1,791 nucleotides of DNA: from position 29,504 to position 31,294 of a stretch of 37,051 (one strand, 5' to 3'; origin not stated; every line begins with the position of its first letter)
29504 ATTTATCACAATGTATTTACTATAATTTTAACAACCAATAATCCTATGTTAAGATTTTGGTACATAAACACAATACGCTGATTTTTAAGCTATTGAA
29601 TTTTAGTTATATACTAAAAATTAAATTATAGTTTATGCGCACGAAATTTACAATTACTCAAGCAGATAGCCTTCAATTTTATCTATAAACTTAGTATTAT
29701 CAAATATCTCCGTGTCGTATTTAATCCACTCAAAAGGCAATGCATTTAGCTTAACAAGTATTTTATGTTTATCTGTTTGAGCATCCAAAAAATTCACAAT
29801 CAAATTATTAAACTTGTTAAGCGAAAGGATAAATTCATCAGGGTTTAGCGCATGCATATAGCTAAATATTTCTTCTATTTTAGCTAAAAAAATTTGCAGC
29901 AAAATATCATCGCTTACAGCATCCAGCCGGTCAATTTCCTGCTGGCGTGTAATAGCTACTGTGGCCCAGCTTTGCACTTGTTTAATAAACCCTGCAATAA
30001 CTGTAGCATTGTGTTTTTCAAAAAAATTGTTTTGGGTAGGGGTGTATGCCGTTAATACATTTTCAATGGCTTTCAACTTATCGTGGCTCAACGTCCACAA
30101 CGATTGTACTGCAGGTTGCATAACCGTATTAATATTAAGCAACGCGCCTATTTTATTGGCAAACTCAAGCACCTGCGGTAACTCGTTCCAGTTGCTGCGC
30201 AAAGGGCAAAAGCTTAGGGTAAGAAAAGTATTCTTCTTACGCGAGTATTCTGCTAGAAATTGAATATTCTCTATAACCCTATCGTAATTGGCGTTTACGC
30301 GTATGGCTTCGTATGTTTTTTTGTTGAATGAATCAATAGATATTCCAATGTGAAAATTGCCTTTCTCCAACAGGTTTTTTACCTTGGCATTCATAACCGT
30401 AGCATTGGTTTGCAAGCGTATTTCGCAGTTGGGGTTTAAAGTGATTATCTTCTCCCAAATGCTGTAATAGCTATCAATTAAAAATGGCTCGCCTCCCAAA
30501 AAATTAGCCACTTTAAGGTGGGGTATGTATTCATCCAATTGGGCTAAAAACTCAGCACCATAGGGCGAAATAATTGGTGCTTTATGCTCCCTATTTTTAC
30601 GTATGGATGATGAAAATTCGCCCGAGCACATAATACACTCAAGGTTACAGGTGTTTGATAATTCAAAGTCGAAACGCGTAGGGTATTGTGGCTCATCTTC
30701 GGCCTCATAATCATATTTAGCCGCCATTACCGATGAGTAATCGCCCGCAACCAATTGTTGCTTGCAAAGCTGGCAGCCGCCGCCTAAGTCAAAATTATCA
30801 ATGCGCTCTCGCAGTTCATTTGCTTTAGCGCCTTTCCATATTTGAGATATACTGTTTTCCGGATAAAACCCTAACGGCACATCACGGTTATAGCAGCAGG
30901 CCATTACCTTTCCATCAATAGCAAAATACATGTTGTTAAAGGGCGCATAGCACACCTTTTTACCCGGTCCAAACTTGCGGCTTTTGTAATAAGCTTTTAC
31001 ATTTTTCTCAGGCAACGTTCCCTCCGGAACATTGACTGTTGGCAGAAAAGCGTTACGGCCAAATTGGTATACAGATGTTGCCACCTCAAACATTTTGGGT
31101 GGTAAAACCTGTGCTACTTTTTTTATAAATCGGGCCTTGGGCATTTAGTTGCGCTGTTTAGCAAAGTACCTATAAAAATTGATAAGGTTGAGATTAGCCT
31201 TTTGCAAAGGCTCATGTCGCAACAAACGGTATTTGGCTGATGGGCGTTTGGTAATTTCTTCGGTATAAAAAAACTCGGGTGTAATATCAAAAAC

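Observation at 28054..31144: Two paralogous radical SAM enzymes with the SPASM/twitch-type Cys signature N-terminal to the CX3CX2C core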

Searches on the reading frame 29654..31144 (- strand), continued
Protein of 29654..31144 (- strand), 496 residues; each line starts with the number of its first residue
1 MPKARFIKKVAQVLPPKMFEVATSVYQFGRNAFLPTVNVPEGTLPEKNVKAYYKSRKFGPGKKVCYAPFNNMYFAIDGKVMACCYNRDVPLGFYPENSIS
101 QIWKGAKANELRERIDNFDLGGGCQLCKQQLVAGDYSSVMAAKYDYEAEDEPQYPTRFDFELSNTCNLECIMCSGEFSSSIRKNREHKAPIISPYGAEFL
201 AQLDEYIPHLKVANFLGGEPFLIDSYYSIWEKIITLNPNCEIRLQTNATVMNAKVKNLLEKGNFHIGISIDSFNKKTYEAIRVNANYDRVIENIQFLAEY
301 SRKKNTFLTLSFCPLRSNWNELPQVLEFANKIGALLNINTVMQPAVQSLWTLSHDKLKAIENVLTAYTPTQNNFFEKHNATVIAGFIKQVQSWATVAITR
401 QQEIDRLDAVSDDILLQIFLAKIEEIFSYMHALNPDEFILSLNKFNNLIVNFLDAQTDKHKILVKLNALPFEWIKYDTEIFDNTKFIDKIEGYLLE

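Call 69: search_protein_families(library=pfam, proteins=[L071:9974-11098:+, L071:11149-11958:+, L071:11951-17239:-, L071:17205-18038:-, L071:8757-9776:-, L071:7815-8657:-, L071:4232-5635:-, L071:2484-3605:-, L071:18114-18773:+, L071:18783-19553:+], max_evalue=0.001)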
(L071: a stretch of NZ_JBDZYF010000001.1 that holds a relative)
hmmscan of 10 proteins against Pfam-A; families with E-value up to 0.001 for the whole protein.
L071:9974-11098:+ (374 aa): 2 families
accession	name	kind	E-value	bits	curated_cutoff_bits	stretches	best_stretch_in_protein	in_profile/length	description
PF04055.27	Radical_SAM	-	7.7e-17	62.4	29.5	1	118-284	3-165/166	Radical SAM superfamily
PF13186.11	SPASM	-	3.1e-06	27.8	21.5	1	23-84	1-66/67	Iron-sulfur cluster-binding domain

L071:11149-11958:+ (269 aa): 0 families

L071:11951-17239:- (1762 aa): 19 families
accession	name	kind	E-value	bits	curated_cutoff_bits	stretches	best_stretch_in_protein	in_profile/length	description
PF00109.32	ketoacyl-synt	-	9.2e-72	242.1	20.8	1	14-262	3-252/252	Beta-ketoacyl synthase, N-terminal domain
PF00698.26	Acyl_transf_1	-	8.1e-56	190.2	32.7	1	538-810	1-267/319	Acyl transferase domain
PF02801.28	Ketoacyl-synt_C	-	2.5e-40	137.6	20.8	1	271-388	2-118/119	Beta-ketoacyl synthase, C-terminal domain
PF08659.16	KR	-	5.3e-34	118.1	22.6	1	1140-1334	2-179/180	KR domain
PF08241.18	Methyltransf_11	-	1.9e-23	83.4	21.2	1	1581-1675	1-94/95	Methyltransferase domain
PF13649.12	Methyltransf_25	-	1.3e-22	80.7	27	1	1580-1672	1-97/97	Methyltransferase domain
PF13847.12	Methyltransf_31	-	3.8e-16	59.5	27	1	1577-1679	4-112/145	Methyltransferase domain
PF16197.11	KAsynt_C_assoc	-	5.5e-16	59.4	33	1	391-503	1-110/111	Ketoacyl-synthetase C-terminal extension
PF08242.18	Methyltransf_12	-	7.2e-14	52.7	30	1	1581-1673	1-97/98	Methyltransferase domain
PF00550.31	PP-binding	-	7.9e-13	48.9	20.8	1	1416-1475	3-64/67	Phosphopantetheine attachment site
PF22621.2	CurL-like_PKS_C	-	2.4e-10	40.7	27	1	452-503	1-52/64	CurL-like, PKS C-terminal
PF01209.24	Ubie_methyltran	-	1.7e-09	37.8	20.1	1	1576-1675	47-150/233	ubiE/COQ5 methyltransferase family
PF13489.12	Methyltransf_23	-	2.7e-08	34.2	27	1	1572-1681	18-121/164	Methyltransferase domain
PF02353.26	CMAS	-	3.6e-06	26.9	27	1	1563-1676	51-164/273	Mycolic acid cyclopropane synthetase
PF05175.20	MTS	-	9.1e-06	25.8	23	1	1576-1674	31-136/170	Methyltransferase small domain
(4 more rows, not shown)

L071:17205-18038:- (277 aa): 4 families
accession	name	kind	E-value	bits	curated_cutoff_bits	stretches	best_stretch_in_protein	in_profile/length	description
PF00975.26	Thioesterase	-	1.2e-41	143.8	26.4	1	37-251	2-214/226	Thioesterase domain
PF12697.13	Abhydrolase_6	-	1.2e-09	39.6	26.3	1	58-253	24-212/217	Alpha/beta hydrolase family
PF06821.19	Ser_hydrolase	-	9.1e-05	22.9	22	0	80-147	38-102/172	Serine hydrolase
PF00561.26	Abhydrolase_1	-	0.00029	21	25.8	0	54-115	19-83/245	alpha/beta hydrolase fold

L071:8757-9776:- (339 aa): 0 families

L071:7815-8657:- (280 aa): 1 family
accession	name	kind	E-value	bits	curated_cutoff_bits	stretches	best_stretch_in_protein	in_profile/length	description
PF01557.24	FAA_hydrolase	-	5.9e-74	248.8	23.9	1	72-278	1-214/214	Fumarylacetoacetate (FAA) hydrolase C-terminal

L071:4232-5635:- (467 aa): 4 families
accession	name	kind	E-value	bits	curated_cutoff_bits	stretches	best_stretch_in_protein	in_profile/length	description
PF00768.25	Peptidase_S11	-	2.3e-59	201.2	27.6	1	101-327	6-234/239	D-alanyl-D-alanine carboxypeptidase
PF13354.11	Beta-lactamase2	-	4e-14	52.9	22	1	110-259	2-147/214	Beta-lactamase enzyme family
PF07943.18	PBP5_C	-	3.3e-13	50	21.2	1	353-440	3-90/91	Penicillin-binding protein 5, C-terminal domain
PF02113.21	Peptidase_S13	-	0.00095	18.5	22.8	0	106-148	17-59/444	D-Ala-D-Ala carboxypeptidase 3 (S13) family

L071:2484-3605:- (373 aa): 3 families
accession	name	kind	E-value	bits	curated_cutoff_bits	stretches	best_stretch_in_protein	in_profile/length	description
PF13177.12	DNA_pol3_delta2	-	1.2e-35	123.3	27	1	26-204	2-160/161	DNA polymerase III, delta subunit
PF13191.12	AAA_16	-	2e-06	28.9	32.6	1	23-181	2-167/167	AAA ATPase domain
PF00004.35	AAA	-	8.4e-06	26.7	21.2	0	123-199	36-126/131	ATPase family associated with various cellular activities (AAA)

L071:18114-18773:+ (219 aa): 0 families

L071:18783-19553:+ (256 aa): 0 families
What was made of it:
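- Ruegeria and Hoeflea homologs are shorter and sit beside a type I PKS and a thioesterase (call 69).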

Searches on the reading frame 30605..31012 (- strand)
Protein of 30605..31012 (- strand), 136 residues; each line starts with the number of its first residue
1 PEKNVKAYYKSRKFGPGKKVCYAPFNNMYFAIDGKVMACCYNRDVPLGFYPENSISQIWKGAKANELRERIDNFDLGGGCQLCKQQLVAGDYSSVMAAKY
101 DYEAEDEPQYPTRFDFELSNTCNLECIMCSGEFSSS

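Call 40: search_protein_representatives(alignment_id=A3)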
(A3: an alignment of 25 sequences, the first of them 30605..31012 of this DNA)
Query: 25 sequences, 136 profile positions. Proteins with E-value up to 0.001 (for the whole library): 14715; up to 1e-10: 1746; up to 1e-30: 501. The best 150 are listed.
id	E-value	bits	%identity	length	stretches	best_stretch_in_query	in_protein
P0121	3.3e-87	305.6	-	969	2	4-135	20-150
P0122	2.9e-86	302.5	-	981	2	2-136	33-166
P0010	1.3e-54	200.0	-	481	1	3-136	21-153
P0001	2.5e-54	199.1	-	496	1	2-136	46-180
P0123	2.3e-53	196.0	-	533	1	2-136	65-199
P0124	2.6e-53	195.8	-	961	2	10-135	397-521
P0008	5.8e-53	194.7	-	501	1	2-136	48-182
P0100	7.0e-52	191.2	-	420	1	2-136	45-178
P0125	1.4e-51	190.1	-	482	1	3-136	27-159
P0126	7.8e-51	187.8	-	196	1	3-136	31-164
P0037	8.6e-51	187.6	-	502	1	3-136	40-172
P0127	1.3e-50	187.1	-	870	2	17-135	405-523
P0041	5.0e-50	185.2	-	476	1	3-136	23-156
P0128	5.3e-50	185.1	-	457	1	4-136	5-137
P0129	7.2e-50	184.6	-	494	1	2-136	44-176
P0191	2.2e-43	163.6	-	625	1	3-135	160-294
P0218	4.5e-42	159.4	-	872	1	3-135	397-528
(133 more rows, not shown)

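Call 41: search_protein_families(library=pfam, proteins=[P0121, P0122, P0124, P0127, P0218, P0191], max_evalue=0.001)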
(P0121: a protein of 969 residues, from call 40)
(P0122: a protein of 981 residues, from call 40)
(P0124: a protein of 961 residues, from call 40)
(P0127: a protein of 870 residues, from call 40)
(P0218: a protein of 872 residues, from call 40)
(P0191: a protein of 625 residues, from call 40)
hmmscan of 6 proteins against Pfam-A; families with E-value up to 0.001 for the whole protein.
P0121 (969 aa): 2 families
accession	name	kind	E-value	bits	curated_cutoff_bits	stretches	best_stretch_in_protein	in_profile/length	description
PF04055.27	Radical_SAM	-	1.2e-32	113.9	29.5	2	133-298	3-164/166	Radical SAM superfamily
PF13186.11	SPASM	-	1.2e-19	70.7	21.5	2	446-508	1-66/67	Iron-sulfur cluster-binding domain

P0122 (981 aa): 3 families
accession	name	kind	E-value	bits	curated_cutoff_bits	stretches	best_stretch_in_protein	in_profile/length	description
PF04055.27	Radical_SAM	-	1.5e-38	133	29.5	2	627-794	3-166/166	Radical SAM superfamily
PF13186.11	SPASM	-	1.6e-09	38.3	21.5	1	52-114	1-66/67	Iron-sulfur cluster-binding domain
PF13353.11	Fer4_12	-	8.9e-07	29.7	22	0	630-724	14-106/137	4Fe-4S single cluster domain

P0124 (961 aa): 3 families
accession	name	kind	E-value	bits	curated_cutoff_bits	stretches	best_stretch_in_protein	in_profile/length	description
PF04055.27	Radical_SAM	-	1.7e-30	106.9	29.5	2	504-670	3-165/166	Radical SAM superfamily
PF13186.11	SPASM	-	1.2e-14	54.7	21.5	1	408-469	1-66/67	Iron-sulfur cluster-binding domain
PF13353.11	Fer4_12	-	5.4e-08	33.7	22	1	506-621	13-122/137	4Fe-4S single cluster domain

P0127 (870 aa): 3 families
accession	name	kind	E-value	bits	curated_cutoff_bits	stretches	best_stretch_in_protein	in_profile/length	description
PF04055.27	Radical_SAM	-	3.3e-28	99.4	29.5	2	125-292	2-165/166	Radical SAM superfamily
PF13186.11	SPASM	-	2e-18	66.9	21.5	2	409-470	1-66/67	Iron-sulfur cluster-binding domain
PF13353.11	Fer4_12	-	1.8e-07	31.9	22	0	509-618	14-117/137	4Fe-4S single cluster domain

P0218 (872 aa): 3 families
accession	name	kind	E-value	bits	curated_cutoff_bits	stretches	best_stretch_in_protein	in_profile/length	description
PF01040.23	UbiA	-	2.3e-14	53.7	34.2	1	31-258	11-226/250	UbiA prenyltransferase family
PF04055.27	Radical_SAM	-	1.7e-12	48.2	29.5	1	511-650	3-140/166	Radical SAM superfamily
PF13186.11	SPASM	-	0.00099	19.8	21.5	0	415-477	1-66/67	Iron-sulfur cluster-binding domain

P0191 (625 aa): 3 families
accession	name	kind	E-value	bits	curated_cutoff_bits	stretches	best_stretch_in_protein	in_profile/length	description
PF04055.27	Radical_SAM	-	1.2e-14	55.2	29.5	1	276-444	2-165/166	Radical SAM superfamily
PF13186.11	SPASM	-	3.7e-08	34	21.5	1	178-241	1-67/67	Iron-sulfur cluster-binding domain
PF13353.11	Fer4_12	-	8e-07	29.9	22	1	280-385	14-111/137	4Fe-4S single cluster domain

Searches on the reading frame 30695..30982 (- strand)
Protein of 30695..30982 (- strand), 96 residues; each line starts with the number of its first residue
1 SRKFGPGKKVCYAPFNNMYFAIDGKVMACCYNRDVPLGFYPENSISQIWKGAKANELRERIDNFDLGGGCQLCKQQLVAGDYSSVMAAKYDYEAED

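Call 32: search_solved_structures(query=A2, max_evalue=10, show_alignments=5)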
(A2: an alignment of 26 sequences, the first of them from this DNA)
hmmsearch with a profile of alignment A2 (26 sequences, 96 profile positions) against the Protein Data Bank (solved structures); distinct sequences matched with E-value up to 10: 7.
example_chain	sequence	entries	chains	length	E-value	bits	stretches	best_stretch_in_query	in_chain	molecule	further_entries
4m7s_A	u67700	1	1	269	1.7e-07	34.3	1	5-77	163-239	BtrN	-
4m7t_A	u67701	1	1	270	2.2e-07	33.9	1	5-76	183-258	BtrN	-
1rwj_A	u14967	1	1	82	0.14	15.3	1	13-75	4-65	Cytochrome c family protein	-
2vr0_A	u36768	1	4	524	0.2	14.9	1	20-76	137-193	CYTOCHROME C NITRITE REDUCTASE, CATALYTIC SUBUNIT NFRA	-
2j7a_A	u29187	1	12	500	0.22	14.7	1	20-76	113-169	CYTOCHROME C NITRITE REDUCTASE NRFA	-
3oue_A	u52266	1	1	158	0.99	12.6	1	13-75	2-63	Cytochrome c family protein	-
8cnz_A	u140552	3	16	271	5.2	10.3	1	59-92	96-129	NAD_synthase domain-containing protein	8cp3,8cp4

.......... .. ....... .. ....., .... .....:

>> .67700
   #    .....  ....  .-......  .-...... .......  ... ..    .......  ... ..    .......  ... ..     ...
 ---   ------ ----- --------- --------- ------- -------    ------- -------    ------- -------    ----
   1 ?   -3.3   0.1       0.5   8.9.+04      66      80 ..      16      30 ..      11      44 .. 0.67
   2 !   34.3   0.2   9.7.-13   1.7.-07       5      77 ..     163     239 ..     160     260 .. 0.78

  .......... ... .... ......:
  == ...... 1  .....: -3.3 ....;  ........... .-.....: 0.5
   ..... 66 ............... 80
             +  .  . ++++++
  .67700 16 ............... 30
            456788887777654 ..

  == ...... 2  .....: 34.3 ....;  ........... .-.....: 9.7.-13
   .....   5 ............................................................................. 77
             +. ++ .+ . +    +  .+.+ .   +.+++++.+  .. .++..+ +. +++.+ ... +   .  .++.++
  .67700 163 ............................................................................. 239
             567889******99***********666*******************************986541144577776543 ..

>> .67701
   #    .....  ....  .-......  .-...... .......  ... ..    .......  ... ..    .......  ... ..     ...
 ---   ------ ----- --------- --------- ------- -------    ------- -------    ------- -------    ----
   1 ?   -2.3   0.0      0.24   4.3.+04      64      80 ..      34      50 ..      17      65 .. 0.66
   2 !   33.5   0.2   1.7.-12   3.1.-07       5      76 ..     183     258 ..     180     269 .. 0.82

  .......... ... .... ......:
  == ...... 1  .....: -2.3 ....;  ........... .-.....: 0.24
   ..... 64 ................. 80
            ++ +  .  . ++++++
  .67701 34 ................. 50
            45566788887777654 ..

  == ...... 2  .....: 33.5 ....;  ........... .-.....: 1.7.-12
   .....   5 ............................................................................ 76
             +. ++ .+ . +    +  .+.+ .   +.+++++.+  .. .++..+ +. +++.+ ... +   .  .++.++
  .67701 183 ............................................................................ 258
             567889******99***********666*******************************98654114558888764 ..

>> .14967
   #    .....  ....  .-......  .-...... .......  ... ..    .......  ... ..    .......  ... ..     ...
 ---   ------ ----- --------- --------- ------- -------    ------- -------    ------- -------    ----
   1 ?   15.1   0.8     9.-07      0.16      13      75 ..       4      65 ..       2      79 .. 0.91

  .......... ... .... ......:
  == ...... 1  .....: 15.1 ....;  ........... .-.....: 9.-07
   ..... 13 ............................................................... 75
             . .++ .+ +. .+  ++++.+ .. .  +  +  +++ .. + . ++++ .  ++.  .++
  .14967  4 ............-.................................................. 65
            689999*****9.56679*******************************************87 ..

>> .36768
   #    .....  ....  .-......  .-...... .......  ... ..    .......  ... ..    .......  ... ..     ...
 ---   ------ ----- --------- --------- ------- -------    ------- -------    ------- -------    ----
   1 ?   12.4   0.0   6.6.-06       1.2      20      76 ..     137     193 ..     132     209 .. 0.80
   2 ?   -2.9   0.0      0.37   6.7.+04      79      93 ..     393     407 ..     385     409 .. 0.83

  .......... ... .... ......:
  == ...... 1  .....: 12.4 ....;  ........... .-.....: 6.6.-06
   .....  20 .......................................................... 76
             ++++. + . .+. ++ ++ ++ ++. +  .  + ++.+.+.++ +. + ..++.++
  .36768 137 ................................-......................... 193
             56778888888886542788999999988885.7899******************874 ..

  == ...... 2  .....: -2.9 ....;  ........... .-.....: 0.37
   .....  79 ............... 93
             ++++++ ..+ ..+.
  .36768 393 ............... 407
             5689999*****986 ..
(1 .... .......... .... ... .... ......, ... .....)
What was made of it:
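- On BtrN-like radical SAM dehydrogenases: Only the four-Cys auxiliary site is shared (call 32).
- By my residue count, BtrN C169/C187/C232/C235 align with the invariant Cys (call 32). The N-terminal-domain profile does not detect Tes (7TOL) even at E up to 10 (call 32).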

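Call 52: predict_structure(alignment_id=A2)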
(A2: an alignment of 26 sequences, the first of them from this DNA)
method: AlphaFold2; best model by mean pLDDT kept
length: 96 residues; sequences in the alignment: 26
mean_pLDDT: 84.0   pTM: 0.73
mean pLDDT of the five models: 84.0, 83.4, 79.9, 78.1, 76.4
residues with pLDDT >= 90: 38; 70-90: 44; 50-70: 11; < 50: 3
segments of 3 or more residues with pLDDT < 50: none
pLDDT, mean of each block of 10 residues (from residue 1): 60 87 92 88 97 94 87 88 79 60
secondary structure, 60 per line:
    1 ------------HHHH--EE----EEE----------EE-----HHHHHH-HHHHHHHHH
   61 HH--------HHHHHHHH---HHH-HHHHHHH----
elements in order: H13-16 E25-27 H45-50 H52-62 H71-78 H86-92

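Call 54: fold_search(model_id=the predicted structure, library=pdb)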
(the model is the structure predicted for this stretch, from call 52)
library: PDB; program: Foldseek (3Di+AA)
matches with E <= 10: 4; with E <= 0.001: 0
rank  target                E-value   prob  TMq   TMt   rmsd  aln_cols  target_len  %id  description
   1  4m7s                  5.2e-02  1.00  0.51  0.24   2.4        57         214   26  Crystal structure of SeMet BtrN in an OPEN conformation (released 2013-10-02)
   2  4m7t                  1.8e-01  1.00  0.49  0.20   1.6        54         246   28  Crystal structure of BtrN in complex with AdoMet and 2-DOIA (released 2013-10-02)
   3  6c8v                  2.9e+00  0.44  0.36  0.12   2.9        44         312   20  X-ray structure of PqqE from Methylobacterium extorquens (released 2018-02-14)
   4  8ai6_A                5.1e+00  0.06  0.31  0.11  13.0       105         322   16  Crystal structure of radical SAM epimerase EpeE D210A mutant from Bacillus subtilis with [4Fe-4S] clusters, S-adenosyl (released 2024-01-10)
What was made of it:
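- Closest known: BtrN. Same: All four auxiliary-cluster Cys align, and it is the best fold match for the isolated domain (calls 32, 54).
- No zinc ribbon appears (calls 52, 54). The domain is a one-cluster twitch whose only close relative is BtrN (calls 32, 54). The isolated domain matched only radical SAM enzymes by fold: BtrN, then weak matches to PqqE and EpeE (call 54).
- Tried and rejected: The domain-only profile and the domain-only model both find BtrN's twitch domain first, and no zinc ribbon appears (calls 32, 54).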
